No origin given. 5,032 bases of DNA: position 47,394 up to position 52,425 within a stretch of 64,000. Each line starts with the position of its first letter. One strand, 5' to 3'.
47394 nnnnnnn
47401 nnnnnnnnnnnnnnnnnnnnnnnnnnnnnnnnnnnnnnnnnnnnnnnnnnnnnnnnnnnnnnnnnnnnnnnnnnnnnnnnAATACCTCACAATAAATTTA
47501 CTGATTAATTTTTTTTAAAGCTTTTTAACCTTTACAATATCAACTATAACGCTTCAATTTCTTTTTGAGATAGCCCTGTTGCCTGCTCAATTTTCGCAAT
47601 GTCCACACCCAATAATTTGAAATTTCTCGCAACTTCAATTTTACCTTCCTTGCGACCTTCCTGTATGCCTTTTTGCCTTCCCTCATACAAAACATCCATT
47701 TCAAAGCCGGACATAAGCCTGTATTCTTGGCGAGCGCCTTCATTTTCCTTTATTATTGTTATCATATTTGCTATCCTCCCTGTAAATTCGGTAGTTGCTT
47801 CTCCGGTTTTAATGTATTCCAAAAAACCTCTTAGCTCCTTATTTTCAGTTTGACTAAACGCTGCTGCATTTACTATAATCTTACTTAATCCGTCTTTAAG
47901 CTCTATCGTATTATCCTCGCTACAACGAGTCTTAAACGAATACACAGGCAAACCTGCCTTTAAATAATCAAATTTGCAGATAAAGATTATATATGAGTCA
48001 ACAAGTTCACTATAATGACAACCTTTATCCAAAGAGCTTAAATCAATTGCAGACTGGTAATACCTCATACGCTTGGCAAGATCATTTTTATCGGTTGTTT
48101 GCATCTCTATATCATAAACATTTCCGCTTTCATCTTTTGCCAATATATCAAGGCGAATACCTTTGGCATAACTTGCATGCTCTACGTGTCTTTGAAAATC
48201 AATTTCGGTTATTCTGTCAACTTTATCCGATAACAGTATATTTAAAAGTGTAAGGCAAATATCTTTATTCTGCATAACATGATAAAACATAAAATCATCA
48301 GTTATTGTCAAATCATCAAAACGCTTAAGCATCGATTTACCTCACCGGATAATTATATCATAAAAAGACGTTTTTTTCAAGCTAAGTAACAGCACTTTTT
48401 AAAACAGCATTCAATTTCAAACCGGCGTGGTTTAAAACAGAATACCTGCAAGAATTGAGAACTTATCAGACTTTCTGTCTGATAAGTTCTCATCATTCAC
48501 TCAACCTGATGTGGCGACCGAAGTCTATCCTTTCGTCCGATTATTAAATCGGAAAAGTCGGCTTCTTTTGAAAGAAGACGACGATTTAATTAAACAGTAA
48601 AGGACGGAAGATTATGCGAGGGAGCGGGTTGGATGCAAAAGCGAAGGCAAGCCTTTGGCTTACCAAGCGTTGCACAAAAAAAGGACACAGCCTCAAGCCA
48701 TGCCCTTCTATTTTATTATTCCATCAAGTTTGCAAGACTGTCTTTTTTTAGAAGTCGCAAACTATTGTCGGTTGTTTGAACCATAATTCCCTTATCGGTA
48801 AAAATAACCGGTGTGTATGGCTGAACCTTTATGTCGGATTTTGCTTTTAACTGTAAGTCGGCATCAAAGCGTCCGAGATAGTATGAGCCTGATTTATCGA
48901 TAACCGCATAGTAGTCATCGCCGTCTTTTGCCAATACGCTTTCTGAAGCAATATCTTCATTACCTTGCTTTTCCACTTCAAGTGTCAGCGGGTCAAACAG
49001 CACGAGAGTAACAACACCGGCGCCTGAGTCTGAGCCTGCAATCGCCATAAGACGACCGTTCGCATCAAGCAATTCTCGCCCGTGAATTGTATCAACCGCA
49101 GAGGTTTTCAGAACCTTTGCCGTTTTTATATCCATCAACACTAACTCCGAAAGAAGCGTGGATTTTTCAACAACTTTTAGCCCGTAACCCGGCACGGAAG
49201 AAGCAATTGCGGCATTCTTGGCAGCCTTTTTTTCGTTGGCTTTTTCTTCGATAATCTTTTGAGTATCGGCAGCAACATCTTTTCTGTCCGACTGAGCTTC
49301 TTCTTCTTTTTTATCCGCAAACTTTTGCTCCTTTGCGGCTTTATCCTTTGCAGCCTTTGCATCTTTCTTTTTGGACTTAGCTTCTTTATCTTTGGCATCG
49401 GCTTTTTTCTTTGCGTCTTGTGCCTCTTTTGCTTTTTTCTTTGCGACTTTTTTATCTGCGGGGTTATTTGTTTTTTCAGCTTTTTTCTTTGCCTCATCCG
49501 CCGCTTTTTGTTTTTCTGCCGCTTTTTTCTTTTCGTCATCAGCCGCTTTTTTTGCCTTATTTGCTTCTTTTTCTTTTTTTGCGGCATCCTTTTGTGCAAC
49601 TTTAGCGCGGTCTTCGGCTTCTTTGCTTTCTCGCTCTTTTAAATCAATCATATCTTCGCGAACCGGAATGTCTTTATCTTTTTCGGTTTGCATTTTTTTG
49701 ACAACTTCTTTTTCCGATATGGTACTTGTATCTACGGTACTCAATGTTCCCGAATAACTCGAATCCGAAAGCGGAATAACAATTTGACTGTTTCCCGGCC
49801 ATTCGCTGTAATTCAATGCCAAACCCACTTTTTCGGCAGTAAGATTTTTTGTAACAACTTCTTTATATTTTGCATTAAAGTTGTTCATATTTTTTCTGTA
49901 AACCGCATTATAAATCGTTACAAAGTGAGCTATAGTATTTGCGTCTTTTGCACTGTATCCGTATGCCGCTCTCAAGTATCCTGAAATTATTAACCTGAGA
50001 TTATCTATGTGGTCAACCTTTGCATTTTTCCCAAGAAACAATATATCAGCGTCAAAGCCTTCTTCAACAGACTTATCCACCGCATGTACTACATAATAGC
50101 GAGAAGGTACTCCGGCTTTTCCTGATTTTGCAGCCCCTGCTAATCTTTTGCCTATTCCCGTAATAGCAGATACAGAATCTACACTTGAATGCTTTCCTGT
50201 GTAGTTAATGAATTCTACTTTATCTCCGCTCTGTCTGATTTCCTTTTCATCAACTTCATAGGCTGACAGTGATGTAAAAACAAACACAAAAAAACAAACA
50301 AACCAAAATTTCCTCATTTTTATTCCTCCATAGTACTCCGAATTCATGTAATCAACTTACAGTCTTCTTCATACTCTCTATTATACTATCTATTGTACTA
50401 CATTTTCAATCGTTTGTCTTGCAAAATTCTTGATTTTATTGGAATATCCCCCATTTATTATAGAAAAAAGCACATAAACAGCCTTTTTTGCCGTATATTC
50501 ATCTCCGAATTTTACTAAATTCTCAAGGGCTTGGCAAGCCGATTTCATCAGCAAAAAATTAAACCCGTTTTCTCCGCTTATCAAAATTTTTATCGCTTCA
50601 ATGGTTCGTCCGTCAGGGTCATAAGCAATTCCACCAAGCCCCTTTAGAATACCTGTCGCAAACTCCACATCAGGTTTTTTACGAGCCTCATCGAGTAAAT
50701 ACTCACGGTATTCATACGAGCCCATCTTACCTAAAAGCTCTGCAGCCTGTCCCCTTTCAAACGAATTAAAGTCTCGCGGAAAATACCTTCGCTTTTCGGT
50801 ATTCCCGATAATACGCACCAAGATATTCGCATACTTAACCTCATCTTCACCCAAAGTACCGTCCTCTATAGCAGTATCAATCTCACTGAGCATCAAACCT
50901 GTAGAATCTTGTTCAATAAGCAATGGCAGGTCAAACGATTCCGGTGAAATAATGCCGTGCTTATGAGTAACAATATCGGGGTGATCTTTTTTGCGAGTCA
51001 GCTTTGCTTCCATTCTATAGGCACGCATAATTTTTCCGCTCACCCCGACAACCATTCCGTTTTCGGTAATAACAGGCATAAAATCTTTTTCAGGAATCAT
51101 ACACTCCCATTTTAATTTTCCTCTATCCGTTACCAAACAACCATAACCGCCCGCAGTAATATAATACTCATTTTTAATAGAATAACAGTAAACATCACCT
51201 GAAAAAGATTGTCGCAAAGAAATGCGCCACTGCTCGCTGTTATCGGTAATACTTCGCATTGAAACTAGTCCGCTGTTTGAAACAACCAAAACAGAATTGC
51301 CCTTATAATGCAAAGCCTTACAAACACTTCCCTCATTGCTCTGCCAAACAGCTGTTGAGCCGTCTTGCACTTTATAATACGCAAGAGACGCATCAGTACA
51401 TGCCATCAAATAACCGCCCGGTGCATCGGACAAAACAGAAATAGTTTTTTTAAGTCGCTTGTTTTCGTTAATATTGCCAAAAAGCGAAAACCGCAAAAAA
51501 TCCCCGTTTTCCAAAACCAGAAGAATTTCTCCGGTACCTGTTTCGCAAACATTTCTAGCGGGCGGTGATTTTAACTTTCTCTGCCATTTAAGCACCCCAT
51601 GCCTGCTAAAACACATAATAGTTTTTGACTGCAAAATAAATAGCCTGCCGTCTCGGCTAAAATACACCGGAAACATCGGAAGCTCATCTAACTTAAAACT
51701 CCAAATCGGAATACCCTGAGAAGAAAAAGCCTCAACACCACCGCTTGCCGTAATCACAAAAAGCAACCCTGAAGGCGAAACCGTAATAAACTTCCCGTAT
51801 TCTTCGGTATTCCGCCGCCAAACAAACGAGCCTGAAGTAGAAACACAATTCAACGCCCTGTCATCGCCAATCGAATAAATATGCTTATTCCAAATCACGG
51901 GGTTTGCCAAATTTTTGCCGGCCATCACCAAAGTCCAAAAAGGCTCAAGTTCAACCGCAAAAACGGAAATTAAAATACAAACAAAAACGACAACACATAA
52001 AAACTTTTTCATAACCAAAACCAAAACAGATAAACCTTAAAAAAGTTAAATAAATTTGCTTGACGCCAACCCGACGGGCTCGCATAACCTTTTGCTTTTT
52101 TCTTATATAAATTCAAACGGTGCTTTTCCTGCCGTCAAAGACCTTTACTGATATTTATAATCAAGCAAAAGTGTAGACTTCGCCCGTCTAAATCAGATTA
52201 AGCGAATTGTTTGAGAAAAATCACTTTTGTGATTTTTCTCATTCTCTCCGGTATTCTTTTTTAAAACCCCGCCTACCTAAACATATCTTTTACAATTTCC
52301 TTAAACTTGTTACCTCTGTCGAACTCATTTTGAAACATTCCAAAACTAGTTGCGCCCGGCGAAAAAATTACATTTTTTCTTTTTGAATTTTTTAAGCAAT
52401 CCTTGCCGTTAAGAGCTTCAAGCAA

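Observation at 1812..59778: Dispersed family of 12 modular folded non-coding elements with an invariant core and compensatory stems (family A)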

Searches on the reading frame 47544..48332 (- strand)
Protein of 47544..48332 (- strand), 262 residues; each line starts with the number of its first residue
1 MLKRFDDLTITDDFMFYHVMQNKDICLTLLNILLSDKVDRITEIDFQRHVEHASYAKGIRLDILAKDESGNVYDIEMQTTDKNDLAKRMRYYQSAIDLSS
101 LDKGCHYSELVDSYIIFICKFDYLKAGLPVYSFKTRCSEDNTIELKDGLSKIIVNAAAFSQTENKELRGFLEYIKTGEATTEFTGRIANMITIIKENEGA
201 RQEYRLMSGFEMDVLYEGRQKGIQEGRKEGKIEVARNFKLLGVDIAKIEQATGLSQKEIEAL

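Call 77: search_protein_families(library=pfam, proteins=[window:47544-48332:-], max_evalue=0.0001)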
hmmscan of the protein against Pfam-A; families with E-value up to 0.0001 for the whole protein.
window:47544-48332:- (262 aa): 1 family
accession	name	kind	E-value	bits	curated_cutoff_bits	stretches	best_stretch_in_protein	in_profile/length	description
PF12784.13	PDDEXK_2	-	8.7e-20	71.9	27.4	1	21-168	15-164/229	PD-(D/E)XK nuclease family transposase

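Call 81: search_protein_families(library=ncbifam, proteins=[window:47544-48332:-], max_evalue=0.001)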
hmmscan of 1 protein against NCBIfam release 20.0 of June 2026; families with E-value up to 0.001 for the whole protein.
window:47544-48332:- (262 aa): 1 family
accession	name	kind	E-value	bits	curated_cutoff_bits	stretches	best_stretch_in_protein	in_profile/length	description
TIGR01784.1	T_den_put_tspse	subfamily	1.9e-55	188.6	52.1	1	11-261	1-272/273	Rpn family recombination-promoting nuclease/putative transposase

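Call 82: find_homologous_proteins(query=window:47544-48332:-, max_evalue=1e-20)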
Query window:47544-48332:- (262 aa): 383 proteins with E <= 1e-20 among 952 candidates; the best 120 are listed.
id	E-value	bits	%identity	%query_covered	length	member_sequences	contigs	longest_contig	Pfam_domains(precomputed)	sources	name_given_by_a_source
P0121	4.7e-167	572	100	100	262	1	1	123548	PF12784.14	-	-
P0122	9.9e-87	309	53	100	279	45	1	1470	PF12784.14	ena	-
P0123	2.9e-86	307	56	100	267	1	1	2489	PF12784.14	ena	-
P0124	5.2e-85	303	54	100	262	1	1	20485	PF12784.14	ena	-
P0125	7.2e-85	302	55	100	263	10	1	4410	PF12784.14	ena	-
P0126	9.2e-85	302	55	100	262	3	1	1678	PF12784.14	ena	-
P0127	2.3e-84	301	55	100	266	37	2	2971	PF12784.14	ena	-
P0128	2.9e-84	300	51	100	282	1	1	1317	PF12784.14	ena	-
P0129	6.9e-84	299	55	100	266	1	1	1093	PF12784.14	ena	-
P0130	9.6e-84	299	51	100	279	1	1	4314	PF12784.14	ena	-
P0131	1.1e-83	299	53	100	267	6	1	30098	PF12784.14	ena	-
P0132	1.2e-83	298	53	100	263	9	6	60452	PF12784.14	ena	-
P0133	1.3e-83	298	51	100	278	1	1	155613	PF12784.14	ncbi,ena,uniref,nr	ncbi:Rpn family recombination-promoting nuclease/putative transposase [Treponema socranskii]|uniref:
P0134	1.4e-83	298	55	100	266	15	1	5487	PF12784.14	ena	-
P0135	1.6e-83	298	51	100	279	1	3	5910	PF12784.14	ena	-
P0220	5.6e-77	277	50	100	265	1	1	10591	PF12784.14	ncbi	-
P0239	7.0e-74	266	50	100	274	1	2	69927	PF12784.14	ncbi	-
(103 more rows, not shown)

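Call 83: find_encoding_contigs(protein=P0239, flank=4000, max_places=3)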
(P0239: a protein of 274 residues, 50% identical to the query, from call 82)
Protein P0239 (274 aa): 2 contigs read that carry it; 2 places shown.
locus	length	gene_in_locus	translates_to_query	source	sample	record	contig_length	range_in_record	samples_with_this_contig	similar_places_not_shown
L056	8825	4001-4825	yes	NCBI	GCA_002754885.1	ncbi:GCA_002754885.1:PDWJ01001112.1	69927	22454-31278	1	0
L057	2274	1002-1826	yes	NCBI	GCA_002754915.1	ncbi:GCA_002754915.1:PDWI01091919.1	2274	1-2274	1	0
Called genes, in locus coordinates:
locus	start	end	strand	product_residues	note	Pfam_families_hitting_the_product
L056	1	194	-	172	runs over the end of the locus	PF03266:NTPase_1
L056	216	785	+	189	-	PF03205:MobB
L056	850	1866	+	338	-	PF08279:HTH_11, PF03099:BPL_LplA_LipB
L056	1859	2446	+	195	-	PF02632:BioY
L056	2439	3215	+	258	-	PF00005:ABC_tran, PF02463:SMC_N, PF13175:AAA_15 (weak), PF13304:AAA_21 (faint)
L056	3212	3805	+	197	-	PF02361:CbiQ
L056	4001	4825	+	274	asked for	PF12784:PDDEXK_2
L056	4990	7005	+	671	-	PF06480:FtsH_ext, PF00004:AAA, PF17862:AAA_lid_3, PF01434:Peptidase_M41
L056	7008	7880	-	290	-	PF00126:HTH_1, PF03466:LysR_substrate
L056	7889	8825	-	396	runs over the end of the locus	-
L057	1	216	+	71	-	?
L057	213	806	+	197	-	PF02361:CbiQ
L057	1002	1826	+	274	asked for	PF12784:PDDEXK_2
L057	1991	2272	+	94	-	?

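Call 84: find_encoding_contigs(protein=P0220, flank=4000, max_places=3)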
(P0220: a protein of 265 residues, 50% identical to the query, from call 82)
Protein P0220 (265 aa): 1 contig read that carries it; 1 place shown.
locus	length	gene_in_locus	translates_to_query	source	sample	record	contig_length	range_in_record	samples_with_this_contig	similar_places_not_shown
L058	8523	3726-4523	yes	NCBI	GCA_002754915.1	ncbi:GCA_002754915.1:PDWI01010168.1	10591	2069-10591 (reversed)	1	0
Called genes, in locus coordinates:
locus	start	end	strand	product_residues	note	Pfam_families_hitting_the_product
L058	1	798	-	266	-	?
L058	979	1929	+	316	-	-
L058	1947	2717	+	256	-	-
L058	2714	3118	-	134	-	PF03190:Thioredox_DsbH, PF13098:Thioredoxin_2, PF13899:Thioredoxin_7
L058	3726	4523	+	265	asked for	PF12784:PDDEXK_2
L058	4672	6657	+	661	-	PF00456:Transketolase_N, PF02779:Transket_pyr, PF22613:Transketolase_C_1, PF02780:Transketolase_C (weak)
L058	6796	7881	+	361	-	PF00072:Response_reg, PF01339:CheB_methylest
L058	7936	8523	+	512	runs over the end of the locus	PF02321:OEP (weak)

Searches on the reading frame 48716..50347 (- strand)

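Call 16: search_protein_families(library=pfam, proteins=[window:48716-50347:-])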
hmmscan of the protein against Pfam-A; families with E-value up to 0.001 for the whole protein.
window:48716-50347:- (543 aa): 1 family
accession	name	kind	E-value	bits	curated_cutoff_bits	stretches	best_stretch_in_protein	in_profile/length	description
PF05262.16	Borrelia_P83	-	1.9e-162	541.6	33.6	1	35-513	2-488/489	Borrelia P83/100 protein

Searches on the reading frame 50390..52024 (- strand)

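Call 77: search_protein_families(library=pfam, proteins=[window:50390-52024:-], max_evalue=0.0001)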
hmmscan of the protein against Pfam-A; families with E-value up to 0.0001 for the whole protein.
window:50390-52024:- (544 aa): 2 families
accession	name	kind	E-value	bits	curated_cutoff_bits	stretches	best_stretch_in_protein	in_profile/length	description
PF13570.13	Beta-prop_ACSF4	-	1.2e-11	45.1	133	1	29-169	84-230/329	Beta-alanine-activating enzyme, beta-propeller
PF13360.13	PQQ_2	-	9.6e-09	35.7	27.6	0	61-163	8-112/233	Outer membrane protein assembly factor BamB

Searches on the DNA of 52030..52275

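Call 69: search_rna_families(source=window, start=52030, end=52275, threshold=evalue, max_evalue=10)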
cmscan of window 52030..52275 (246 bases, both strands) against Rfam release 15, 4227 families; matches with E-value up to 10: 7.
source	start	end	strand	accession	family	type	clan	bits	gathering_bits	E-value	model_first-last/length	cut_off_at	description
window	52156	52263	-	RF02413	snoR145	Gene; snRNA; snoRNA; HACA-box;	-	21.6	57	0.15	1-147/147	no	Small nucleolar RNA snoR145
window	52041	52235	+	RF01888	DLX6-AS1_2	Gene; lncRNA;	-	19.4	150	9.8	1-207/207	no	Embryonic ventral forebrain RNA 1 conserved region 2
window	52209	52267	-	RF02618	SSRC34_2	Gene; sRNA;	-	17.4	48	1.5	12-74/125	no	Streptococcus sRNA 34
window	52219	52236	+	RF01328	CRISPR-DR17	Gene; CRISPR;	CL00014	17.3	42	1.1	7-24/25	no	CRISPR RNA direct repeat element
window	52089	52118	+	RF01349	CRISPR-DR40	Gene; CRISPR;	-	16.8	42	7.4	1-30/30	no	CRISPR RNA direct repeat element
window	52188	52247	-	RF01634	ceN44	Gene; snRNA; snoRNA; CD-box;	-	13.7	70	4.3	1-74/74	no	Caenorhabditis snoRNA ceN44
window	52183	52268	+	RF01886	HSR-omega_2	Gene; lncRNA;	-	10.9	55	6.7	1-87/87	no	Heat shock gene hsromega conserved region 2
